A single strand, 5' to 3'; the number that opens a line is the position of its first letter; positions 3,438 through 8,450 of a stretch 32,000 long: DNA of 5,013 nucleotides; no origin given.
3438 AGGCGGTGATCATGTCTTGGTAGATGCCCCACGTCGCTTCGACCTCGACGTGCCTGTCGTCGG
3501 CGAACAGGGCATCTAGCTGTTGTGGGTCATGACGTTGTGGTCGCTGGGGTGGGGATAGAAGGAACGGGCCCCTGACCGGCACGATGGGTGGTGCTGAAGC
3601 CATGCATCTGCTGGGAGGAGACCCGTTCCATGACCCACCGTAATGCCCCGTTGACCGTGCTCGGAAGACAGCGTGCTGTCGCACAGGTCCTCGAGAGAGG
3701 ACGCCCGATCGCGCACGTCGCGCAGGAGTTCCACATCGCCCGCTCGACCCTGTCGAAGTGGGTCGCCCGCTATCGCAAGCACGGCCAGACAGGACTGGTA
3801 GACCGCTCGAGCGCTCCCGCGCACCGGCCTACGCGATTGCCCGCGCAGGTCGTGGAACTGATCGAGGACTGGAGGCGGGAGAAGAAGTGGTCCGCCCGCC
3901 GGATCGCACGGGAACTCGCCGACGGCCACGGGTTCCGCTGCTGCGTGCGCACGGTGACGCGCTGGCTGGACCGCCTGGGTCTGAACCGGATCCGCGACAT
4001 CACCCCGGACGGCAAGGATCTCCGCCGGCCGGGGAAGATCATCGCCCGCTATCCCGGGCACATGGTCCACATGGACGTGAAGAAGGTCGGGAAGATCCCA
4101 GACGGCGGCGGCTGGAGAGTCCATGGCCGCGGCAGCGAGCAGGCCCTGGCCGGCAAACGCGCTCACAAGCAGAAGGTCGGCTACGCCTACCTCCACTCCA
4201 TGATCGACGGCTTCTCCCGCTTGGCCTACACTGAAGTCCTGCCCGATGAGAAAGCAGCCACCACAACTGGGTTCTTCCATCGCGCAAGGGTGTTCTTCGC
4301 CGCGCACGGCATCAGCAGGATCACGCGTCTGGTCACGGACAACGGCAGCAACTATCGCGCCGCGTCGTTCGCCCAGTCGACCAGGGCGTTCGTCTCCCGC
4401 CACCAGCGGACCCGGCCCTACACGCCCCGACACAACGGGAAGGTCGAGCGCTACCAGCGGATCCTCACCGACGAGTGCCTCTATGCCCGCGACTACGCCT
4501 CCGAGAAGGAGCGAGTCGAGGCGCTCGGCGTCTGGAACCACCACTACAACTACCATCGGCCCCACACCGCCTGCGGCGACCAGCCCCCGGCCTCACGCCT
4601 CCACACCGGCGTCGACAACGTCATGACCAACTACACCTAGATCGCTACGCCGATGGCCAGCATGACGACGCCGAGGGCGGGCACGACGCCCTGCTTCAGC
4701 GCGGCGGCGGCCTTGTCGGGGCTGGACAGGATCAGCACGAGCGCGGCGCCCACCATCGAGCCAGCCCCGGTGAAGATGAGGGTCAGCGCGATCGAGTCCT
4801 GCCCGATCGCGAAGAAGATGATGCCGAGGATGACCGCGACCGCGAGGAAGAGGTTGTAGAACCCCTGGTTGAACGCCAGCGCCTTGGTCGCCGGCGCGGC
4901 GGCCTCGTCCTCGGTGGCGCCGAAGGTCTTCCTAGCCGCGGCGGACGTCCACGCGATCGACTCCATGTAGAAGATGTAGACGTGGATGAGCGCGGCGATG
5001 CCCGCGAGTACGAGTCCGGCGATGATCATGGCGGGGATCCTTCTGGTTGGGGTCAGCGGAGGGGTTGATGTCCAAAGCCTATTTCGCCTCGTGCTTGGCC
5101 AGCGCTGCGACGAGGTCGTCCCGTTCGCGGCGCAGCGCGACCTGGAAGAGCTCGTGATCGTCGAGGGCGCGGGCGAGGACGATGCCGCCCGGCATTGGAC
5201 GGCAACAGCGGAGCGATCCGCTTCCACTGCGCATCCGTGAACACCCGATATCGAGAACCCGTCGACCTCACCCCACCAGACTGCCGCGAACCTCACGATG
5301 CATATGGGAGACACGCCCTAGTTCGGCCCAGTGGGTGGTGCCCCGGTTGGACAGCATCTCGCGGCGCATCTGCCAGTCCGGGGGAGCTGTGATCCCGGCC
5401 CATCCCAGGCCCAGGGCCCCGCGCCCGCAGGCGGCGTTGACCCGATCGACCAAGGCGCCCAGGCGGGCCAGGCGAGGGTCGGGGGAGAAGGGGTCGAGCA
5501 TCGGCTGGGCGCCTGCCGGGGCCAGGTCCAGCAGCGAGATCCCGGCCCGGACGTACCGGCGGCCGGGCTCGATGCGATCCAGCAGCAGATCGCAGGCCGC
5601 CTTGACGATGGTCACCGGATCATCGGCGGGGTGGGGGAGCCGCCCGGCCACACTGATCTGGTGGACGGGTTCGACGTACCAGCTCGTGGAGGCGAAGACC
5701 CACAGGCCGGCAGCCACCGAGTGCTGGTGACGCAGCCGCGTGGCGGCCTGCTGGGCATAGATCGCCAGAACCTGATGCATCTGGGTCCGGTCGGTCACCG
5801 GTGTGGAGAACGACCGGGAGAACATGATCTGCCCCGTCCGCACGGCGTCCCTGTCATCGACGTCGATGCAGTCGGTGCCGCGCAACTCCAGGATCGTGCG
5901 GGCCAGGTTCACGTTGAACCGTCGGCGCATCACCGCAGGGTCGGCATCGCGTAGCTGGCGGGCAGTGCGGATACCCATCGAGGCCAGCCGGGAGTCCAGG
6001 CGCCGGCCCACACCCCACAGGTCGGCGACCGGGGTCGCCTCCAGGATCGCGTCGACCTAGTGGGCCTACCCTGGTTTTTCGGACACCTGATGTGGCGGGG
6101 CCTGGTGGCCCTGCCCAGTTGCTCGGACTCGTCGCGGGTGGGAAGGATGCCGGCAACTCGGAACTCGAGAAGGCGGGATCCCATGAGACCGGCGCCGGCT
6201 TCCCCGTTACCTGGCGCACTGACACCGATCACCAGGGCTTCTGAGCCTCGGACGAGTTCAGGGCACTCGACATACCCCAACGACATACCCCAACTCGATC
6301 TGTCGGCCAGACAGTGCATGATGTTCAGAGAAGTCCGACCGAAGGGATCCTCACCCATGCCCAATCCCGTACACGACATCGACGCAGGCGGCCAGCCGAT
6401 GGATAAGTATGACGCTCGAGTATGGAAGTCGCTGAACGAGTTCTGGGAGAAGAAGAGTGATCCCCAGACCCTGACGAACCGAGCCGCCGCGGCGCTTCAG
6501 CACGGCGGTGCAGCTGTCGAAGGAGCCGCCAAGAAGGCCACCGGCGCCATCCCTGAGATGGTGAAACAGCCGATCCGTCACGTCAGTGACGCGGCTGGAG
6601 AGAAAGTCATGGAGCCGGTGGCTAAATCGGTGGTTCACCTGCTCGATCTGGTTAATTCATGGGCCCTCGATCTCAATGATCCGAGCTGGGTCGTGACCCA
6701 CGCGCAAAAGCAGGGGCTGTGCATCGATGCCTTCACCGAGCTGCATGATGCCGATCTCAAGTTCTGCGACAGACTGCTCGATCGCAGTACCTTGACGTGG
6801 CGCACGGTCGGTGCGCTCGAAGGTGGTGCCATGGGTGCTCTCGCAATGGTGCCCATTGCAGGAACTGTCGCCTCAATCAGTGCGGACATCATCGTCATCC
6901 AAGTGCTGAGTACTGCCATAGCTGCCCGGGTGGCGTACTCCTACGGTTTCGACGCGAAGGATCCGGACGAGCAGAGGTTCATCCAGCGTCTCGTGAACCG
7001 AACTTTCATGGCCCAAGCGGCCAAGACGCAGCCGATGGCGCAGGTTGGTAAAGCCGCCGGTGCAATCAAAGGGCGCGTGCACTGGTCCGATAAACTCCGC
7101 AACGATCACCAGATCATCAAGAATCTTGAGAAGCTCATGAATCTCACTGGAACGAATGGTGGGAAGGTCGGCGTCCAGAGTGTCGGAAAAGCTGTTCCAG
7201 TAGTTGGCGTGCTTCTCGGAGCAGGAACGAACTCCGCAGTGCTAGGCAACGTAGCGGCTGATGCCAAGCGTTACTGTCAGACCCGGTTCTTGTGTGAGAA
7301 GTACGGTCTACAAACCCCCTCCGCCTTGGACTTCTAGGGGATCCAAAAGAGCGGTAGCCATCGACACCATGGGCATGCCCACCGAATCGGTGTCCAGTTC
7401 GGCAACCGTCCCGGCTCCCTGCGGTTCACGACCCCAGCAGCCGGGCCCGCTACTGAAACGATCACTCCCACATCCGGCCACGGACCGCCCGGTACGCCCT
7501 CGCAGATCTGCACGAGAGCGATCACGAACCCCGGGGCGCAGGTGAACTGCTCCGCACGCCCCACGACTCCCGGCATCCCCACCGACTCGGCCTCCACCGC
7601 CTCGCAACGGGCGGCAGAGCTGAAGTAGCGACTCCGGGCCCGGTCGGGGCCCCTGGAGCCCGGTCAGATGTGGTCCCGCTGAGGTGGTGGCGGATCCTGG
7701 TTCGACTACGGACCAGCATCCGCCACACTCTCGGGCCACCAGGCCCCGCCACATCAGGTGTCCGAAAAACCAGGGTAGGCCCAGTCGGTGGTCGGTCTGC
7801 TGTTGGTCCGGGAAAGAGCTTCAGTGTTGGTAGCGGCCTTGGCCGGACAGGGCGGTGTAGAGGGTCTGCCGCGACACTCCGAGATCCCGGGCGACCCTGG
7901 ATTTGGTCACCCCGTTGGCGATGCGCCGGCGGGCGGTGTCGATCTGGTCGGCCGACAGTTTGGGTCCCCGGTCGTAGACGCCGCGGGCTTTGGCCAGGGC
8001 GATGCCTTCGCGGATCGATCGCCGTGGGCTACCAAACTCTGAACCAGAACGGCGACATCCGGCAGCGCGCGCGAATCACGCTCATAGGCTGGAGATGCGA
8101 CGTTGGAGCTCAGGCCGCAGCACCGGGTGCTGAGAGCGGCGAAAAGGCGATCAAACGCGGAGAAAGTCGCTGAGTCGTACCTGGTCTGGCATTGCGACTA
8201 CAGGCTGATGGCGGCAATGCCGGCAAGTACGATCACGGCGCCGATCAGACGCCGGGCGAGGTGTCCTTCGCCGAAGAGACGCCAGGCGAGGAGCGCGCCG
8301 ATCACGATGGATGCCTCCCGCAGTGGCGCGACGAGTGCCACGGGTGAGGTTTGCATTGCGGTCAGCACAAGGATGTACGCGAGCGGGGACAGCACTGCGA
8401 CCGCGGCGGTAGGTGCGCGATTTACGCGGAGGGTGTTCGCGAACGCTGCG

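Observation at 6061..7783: Perfect 51-bp inverted repeats bracket a low-GC EcsC-family gene with no transposase; polarity is ambiguous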

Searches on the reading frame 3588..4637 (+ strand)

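Call 10: search_protein_families(library=pfam, proteins=[window:3588-4637:+], max_evalue=0.01)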
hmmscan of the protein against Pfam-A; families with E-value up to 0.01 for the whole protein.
window:3588-4637:+ (350 aa): 14 families
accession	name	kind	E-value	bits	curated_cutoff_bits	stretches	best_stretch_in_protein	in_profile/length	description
PF13565.12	HTH_32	-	5.8e-17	62.5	33.7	1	54-127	1-73/73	Homeodomain-like domain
PF13683.12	rve_3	-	4.4e-15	55.6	26.5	1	271-334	4-67/67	Integrase core domain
PF13518.12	HTH_28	-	6.8e-13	48.9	25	1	27-77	2-51/52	Helix-turn-helix domain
PF00665.32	rve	-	1.2e-12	48.4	32.6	1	156-280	4-102/102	Integrase core domain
PF13384.12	HTH_23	-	1.4e-09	37.9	24.6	1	27-70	7-49/50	Homeodomain-like domain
PF13011.12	LZ_Tnp_IS481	-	3.2e-09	37.4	22.2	1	16-96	3-83/85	leucine-zipper of insertion element IS481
PF01527.26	HTH_Tnp_1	-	5.2e-07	30.2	24.1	1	27-79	12-58/75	Transposase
PF04218.19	CENP-B_N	-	0.00026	21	21.2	1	31-61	15-45/53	CENP-B N-terminal DNA-binding domain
PF06056.18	Terminase_5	-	0.00033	21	20.3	1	40-75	15-49/58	Putative ATPase subunit of terminase (gpP-like)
PF13592.12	HTH_33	-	0.00038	20.5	25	1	100-133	4-37/60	Winged helix-turn helix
PF13551.12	HTH_29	-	0.00062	20.2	28.1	0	35-79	8-53/64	Winged helix-turn helix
PF13936.12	HTH_38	-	0.0013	18.9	27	0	89-110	10-30/44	Helix-turn-helix domain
PF01710.22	HTH_Tnp_IS630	-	0.0019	18.7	21.3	0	27-64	8-44/119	Transposase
PF13276.12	HTH_21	-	0.002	18.8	28.1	1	97-133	19-53/60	HTH-like domain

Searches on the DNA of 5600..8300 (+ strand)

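Call 8: search_dna_similar(query=window:5600-8300:+, collection=plasmids, mode=near, max_rows=40)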
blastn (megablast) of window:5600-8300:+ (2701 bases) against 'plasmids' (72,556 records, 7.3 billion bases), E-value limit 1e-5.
No match.

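Call 20: search_dna_similar(query=window:7733-7783:+, collection=plasmids, mode=distant, max_evalue=1, max_rows=40)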
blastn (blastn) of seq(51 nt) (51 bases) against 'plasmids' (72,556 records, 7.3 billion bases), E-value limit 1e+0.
Records with a match: 2; places in all: 2; records where one place covers at least 80% of the query: 0.
Best place of each record, by identity: 95-99% 2.
By first word of the organism name: Pseudomonas 1; Ruegeria 1.
By predicted mobility (MOB-suite, as given by PLSDB): non-mobilizable 2.
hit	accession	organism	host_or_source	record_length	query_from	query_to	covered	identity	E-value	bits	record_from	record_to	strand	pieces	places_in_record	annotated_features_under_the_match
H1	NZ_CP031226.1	Pseudomonas amygdali pv. lachrymans str. M301315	-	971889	6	28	45%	95.7%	9e-1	38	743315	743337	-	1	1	adk: adenylate kinase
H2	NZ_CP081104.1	Ruegeria conchae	-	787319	8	30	45%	95.7%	9e-1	38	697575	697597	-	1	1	2-dehydro-3-deoxy-6-phosphogalactonate aldolase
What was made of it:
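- Tried and rejected: Neither the whole region (near mode) nor the 51-mer (distant mode) matched in PLSDB; only two 23-nt chance hits appeared (calls 8, 20).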

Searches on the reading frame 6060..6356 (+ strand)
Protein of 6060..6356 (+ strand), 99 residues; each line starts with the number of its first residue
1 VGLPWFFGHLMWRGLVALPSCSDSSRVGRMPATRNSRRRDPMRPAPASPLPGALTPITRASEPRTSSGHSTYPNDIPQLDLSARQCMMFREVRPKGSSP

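Call 10: search_protein_families(library=pfam, proteins=[window:6060-6356:+], max_evalue=0.01)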
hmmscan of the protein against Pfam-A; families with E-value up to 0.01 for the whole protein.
window:6060-6356:+ (99 aa): 0 families
